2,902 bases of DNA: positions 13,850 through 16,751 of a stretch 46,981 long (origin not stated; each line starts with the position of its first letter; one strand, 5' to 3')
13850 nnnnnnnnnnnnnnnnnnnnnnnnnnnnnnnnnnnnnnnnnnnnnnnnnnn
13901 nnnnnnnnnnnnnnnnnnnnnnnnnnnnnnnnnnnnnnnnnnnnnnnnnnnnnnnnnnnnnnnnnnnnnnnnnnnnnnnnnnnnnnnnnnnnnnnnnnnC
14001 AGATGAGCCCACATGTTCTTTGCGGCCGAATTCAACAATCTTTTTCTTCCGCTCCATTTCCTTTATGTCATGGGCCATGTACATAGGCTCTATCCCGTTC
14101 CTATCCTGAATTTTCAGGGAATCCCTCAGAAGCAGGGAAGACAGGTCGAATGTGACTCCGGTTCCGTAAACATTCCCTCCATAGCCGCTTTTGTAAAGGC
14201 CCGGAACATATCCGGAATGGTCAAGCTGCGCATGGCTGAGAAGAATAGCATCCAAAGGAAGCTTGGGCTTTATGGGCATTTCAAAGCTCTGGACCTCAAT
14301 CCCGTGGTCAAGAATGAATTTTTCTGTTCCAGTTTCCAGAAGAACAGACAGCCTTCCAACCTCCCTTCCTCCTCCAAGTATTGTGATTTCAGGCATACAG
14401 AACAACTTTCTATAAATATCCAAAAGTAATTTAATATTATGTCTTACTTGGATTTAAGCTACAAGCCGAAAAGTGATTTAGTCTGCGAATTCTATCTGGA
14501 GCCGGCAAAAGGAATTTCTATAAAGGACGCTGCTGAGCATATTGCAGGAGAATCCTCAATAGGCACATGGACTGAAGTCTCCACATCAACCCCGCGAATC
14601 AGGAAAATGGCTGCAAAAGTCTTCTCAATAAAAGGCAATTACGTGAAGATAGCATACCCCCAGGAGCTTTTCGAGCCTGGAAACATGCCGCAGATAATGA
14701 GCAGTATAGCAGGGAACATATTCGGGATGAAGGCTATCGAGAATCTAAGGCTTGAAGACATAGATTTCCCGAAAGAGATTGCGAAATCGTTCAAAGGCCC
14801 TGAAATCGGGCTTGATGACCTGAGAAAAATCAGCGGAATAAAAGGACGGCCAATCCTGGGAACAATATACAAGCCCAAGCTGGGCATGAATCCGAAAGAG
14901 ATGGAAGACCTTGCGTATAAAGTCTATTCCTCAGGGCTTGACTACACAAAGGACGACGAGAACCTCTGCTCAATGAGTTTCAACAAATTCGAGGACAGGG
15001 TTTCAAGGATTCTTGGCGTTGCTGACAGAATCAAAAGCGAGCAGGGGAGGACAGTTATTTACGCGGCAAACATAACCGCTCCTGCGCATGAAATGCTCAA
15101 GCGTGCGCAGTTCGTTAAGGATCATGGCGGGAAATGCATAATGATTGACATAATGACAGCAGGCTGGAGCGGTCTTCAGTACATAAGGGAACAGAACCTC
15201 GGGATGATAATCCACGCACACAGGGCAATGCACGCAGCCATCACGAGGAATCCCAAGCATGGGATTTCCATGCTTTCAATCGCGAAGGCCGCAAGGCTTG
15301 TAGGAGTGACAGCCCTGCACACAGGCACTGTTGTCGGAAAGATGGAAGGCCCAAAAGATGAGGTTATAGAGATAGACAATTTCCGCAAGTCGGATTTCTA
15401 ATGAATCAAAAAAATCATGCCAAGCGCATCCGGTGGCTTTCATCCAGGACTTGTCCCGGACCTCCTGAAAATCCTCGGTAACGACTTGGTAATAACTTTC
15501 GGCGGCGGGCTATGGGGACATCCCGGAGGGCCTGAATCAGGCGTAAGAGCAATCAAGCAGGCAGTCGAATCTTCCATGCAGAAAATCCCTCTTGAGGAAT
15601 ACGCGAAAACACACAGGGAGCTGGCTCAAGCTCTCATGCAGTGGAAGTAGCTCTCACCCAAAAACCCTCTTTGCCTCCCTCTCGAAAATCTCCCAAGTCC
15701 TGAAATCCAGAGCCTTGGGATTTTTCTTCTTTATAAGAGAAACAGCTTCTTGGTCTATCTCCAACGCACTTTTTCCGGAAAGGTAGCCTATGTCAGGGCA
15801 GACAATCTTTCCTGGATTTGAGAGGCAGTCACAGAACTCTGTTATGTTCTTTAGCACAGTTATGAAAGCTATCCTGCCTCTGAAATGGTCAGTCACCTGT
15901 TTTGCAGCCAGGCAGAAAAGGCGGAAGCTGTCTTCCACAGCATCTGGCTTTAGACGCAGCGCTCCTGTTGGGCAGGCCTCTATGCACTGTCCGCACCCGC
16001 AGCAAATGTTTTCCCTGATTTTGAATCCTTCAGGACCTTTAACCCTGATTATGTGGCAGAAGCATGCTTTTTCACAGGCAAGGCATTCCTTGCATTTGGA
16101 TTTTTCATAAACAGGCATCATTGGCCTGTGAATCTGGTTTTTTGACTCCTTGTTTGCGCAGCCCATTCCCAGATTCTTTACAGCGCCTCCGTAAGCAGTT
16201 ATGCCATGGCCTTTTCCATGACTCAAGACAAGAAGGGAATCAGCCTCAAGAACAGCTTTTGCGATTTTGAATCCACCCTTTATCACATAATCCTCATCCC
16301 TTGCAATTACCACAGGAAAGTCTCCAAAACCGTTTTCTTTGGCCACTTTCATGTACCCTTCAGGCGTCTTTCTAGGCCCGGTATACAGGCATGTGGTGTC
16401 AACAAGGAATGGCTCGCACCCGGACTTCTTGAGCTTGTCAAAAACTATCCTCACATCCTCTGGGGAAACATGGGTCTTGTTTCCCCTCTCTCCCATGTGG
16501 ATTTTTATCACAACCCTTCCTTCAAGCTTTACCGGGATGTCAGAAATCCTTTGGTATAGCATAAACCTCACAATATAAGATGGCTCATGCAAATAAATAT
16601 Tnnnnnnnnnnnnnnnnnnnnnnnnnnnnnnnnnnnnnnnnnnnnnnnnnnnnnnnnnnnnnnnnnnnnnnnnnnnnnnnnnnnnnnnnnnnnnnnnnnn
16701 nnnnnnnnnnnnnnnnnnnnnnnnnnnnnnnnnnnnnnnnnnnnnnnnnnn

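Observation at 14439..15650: Form III-type RuBisCO interrupted by two consecutive in-frame stop codons (TAA TGA) with no frameshift and all catalytic motifs intact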

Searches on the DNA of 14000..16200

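Call 53: search_rna_families(source=window, start=14000, end=16200, threshold=evalue, max_evalue=1)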
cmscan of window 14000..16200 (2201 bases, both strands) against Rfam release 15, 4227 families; matches with E-value up to 1: 1.
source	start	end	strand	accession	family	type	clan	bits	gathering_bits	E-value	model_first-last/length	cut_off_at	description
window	14411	14477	-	RF00004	U2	Gene; snRNA; splicing;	CL00006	20.9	46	0.2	1-192/192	no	U2 spliceosomal RNA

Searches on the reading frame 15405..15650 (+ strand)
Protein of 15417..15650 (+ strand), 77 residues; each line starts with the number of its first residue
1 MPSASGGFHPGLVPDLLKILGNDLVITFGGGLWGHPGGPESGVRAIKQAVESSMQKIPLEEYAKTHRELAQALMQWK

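Call 6: search_protein_families(library=pfam, proteins=[window:15417-15647:+, window:15405-15647:+], max_evalue=0.01)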
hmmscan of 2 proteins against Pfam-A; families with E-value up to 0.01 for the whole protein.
window:15417-15647:+ (77 aa): 1 family
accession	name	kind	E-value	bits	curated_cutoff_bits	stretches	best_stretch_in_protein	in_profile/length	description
PF00016.26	RuBisCO_large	-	3.6e-21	76.1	30.1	1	1-76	223-299/299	Ribulose bisphosphate carboxylase large chain, catalytic domain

window:15405-15647:+ (81 aa): 1 family
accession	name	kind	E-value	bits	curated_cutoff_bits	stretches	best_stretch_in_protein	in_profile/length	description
PF00016.26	RuBisCO_large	-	2.9e-22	79.7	30.1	1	2-80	220-299/299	Ribulose bisphosphate carboxylase large chain, catalytic domain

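Call 9: find_encoding_contigs(protein=window:15417-15650:+, flank=3000, max_places=10)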
Protein window:15417-15650:+ (77 aa): no gene with exactly this product is on record in the collection.

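Call 29: find_homologous_proteins(query=window:15417-15647:+, max_evalue=1e-10)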
Query window:15417-15647:+: no candidate shares three 5-residue words with the query. No homologue found.

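Call 58: search_protein_representatives(protein=window:15417-15647:+)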
Query: 77 residues. Proteins with E-value up to 0.001 (for the whole library): 572; up to 1e-10: 113; up to 1e-30: 0. The best 150 are listed.
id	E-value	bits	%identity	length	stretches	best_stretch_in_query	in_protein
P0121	5.3e-22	93.4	62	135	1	2-77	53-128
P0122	3.3e-21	90.9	58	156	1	3-76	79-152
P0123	5.5e-21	90.2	53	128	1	2-76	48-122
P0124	1.1e-19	86.1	55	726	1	1-77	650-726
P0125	2.0e-19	85.2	51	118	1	2-76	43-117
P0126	6.8e-19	83.5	49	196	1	1-76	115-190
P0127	9.8e-19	83.0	54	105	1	1-76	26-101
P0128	1.3e-18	82.6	56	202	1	2-76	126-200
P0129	1.6e-18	82.3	53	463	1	4-76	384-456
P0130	1.9e-18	82.1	49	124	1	4-76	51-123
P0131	7.6e-18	80.2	51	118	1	2-76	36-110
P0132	7.7e-18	80.2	50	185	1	1-76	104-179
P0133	1.4e-17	79.4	49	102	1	2-76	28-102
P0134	2.6e-17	78.5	50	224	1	1-76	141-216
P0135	2.6e-17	78.5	48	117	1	1-77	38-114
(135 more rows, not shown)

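Call 65: search_protein_families(library=ncbifam, proteins=[window:15417-15647:+], max_evalue=0.00001)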
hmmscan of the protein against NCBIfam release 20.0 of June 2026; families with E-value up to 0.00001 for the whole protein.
window:15417-15647:+ (77 aa): 6 families
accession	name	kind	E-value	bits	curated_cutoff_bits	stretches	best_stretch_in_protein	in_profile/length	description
TIGR03326.1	rubisco_III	equivalog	8e-26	90.9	497.45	1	1-76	351-426/426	type III ribulose-bisphosphate carboxylase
NF003252.0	PRK04208.1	subfamily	1.9e-22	79.5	438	1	1-77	368-456/468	ribulose-bisphosphate carboxylase large subunit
NF007095.0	PRK09549.1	equivalog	1.4e-18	66.7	409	1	2-76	327-401/407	2,3-diketo-5-methylthiopentyl-1-phosphate enolase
TIGR03332.1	salvage_mtnW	equivalog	1.8e-16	59.8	513.6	1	4-76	334-406/407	2,3-diketo-5-methylthiopentyl-1-phosphate enolase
NF042437.1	OxoIsoapPDcar_OiaX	equivalog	1.1e-14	54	700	1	9-76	342-411/412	3-oxo-isoapionate-4-phosphate decarboxylase OiaX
NF010002.0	PRK13475.1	equivalog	1.6e-14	53.4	489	1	2-75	365-439/459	ribulose-bisphosphate carboxylase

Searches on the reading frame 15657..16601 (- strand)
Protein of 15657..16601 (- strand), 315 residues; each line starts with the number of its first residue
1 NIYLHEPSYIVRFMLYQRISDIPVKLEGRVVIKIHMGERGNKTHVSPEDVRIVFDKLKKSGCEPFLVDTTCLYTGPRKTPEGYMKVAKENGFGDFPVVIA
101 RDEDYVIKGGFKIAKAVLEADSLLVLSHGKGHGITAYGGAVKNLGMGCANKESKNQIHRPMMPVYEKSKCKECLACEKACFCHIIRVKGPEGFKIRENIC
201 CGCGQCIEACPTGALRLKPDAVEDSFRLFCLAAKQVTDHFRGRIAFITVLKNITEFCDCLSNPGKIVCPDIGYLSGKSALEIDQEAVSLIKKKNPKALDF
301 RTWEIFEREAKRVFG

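Call 23: search_protein_families(library=pfam, proteins=[window:15657-16601:-], max_evalue=0.00001)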
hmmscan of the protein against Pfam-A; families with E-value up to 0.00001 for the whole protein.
window:15657-16601:- (315 aa): 3 families
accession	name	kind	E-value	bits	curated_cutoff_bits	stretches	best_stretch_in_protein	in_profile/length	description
PF04015.17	DUF362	-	2.4e-30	106.5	24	1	30-287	1-199/200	Domain of unknown function (DUF362)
PF00037.32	Fer4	-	3.7e-08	33.3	21.1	1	194-216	2-24/24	4Fe-4S binding domain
PF12838.12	Fer4_7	-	2.9e-06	28.1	27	1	169-214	1-52/52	4Fe-4S dicluster domain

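Call 61: find_homologous_proteins(query=window:15657-16550:-, max_evalue=1e-40)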
Query window:15657-16550:- (298 aa): 117 proteins with E <= 1e-40 among 844 candidates.
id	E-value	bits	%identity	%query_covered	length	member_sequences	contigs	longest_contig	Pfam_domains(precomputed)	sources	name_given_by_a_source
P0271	1.7e-180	617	87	100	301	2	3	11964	PF04015.18,PF00037.33,PF12838.13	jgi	jgi:uncharacterized Fe-S center protein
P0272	4.7e-158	543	80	100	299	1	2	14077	PF04015.18,PF12797.13,PF12837.13,PF00037.33,PF12838.13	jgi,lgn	jgi:uncharacterized Fe-S center protein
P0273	1.4e-156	538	80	100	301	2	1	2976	PF04015.18,PF12797.13,PF12837.13,PF00037.33,PF13484.12,PF12838.13,PF13237.12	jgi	-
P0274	3.0e-156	537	78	100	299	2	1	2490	PF04015.18,PF00037.33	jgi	jgi:uncharacterized Fe-S center protein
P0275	3.0e-153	527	76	100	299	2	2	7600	PF04015.18,PF12797.13,PF12837.13,PF00037.33,PF12838.13,PF13237.12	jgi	jgi:uncharacterized Fe-S center protein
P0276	2.2e-152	525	77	100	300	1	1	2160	PF04015.18,PF12797.13,PF00037.33,PF12838.13,PF13237.12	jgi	jgi:uncharacterized Fe-S center protein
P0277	7.2e-152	523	74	100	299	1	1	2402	PF04015.18,PF00037.33,PF12838.13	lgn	-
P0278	1.7e-150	518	75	99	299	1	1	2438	PF04015.18,PF12837.13,PF00037.33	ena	-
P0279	9.0e-149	513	73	100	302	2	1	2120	PF04015.18,PF12797.13,PF00037.33,PF25160.2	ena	-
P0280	1.7e-145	502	73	100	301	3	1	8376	PF04015.18,PF12797.13,PF12837.13,PF00037.33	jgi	jgi:uncharacterized Fe-S center protein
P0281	2.4e-145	501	74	100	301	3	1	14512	PF04015.18,PF12797.13,PF12837.13,PF00037.33,PF13484.12,PF12838.13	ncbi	-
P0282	2.2e-144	498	74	100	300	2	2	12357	PF04015.18,PF12797.13,PF00037.33,PF12838.13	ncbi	-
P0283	6.3e-143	493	74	100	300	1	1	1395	PF04015.18,PF00037.33,PF12838.13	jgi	-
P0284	6.7e-143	493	73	100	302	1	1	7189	PF04015.18,PF00037.33,PF13484.12,PF12838.13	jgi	jgi:uncharacterized Fe-S center protein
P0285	9.5e-143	493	70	100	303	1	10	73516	PF04015.18,PF12797.13,PF00037.33,PF12838.13,PF25160.2,PF13237.12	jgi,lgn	jgi:uncharacterized Fe-S center protein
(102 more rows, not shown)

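Call 62: find_encoding_contigs(protein=P0271, flank=4000, max_places=5)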
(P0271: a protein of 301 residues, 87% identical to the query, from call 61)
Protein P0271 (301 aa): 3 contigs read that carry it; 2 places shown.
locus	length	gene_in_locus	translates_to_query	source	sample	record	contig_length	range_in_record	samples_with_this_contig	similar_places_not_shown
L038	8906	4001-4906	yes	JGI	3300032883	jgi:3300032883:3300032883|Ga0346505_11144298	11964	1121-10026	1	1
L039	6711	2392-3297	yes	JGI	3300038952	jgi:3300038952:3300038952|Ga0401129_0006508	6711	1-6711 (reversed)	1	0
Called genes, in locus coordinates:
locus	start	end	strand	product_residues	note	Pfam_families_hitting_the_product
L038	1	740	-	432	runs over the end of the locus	PF00368:HMG-CoA_red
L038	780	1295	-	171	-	-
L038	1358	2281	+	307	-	PF01866:Diphthamide_syn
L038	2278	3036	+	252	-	PF01738:DLH (faint), PF02129:Peptidase_S15 (weak), PF12146:Hydrolase_4, PF20408:Abhydrolase_11 (faint), PF20434:BD-FAE (weak), PF00561:Abhydrolase_1 (weak), PF00326:Peptidase_S9, PF05728:UPF0227 (weak), +1 more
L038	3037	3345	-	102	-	-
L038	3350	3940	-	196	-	PF01558:POR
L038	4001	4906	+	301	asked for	PF04015:DUF362, PF12838:Fer4_7 (faint), PF00037:Fer4 (weak)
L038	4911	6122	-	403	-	PF02788:RuBisCO_large_N, PF00016:RuBisCO_large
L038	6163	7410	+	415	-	PF00753:Lactamase_B, PF12706:Lactamase_B_2, PF16661:Lactamase_B_6, PF10996:Beta-Casp, PF07521:RMMBL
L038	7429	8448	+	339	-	PF01137:RTC, PF05189:RTC_insert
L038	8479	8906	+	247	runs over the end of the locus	PF01757:Acyl_transf_3 (faint), PF07786:HGSNAT_cat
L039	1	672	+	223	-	PF01866:Diphthamide_syn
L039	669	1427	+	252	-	PF01738:DLH (faint), PF02129:Peptidase_S15 (weak), PF12146:Hydrolase_4, PF20408:Abhydrolase_11 (faint), PF20434:BD-FAE (weak), PF00561:Abhydrolase_1 (weak), PF00326:Peptidase_S9, PF05728:UPF0227 (weak), +1 more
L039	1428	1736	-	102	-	-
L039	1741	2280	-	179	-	PF01558:POR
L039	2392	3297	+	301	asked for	PF04015:DUF362, PF12838:Fer4_7 (faint), PF00037:Fer4 (weak)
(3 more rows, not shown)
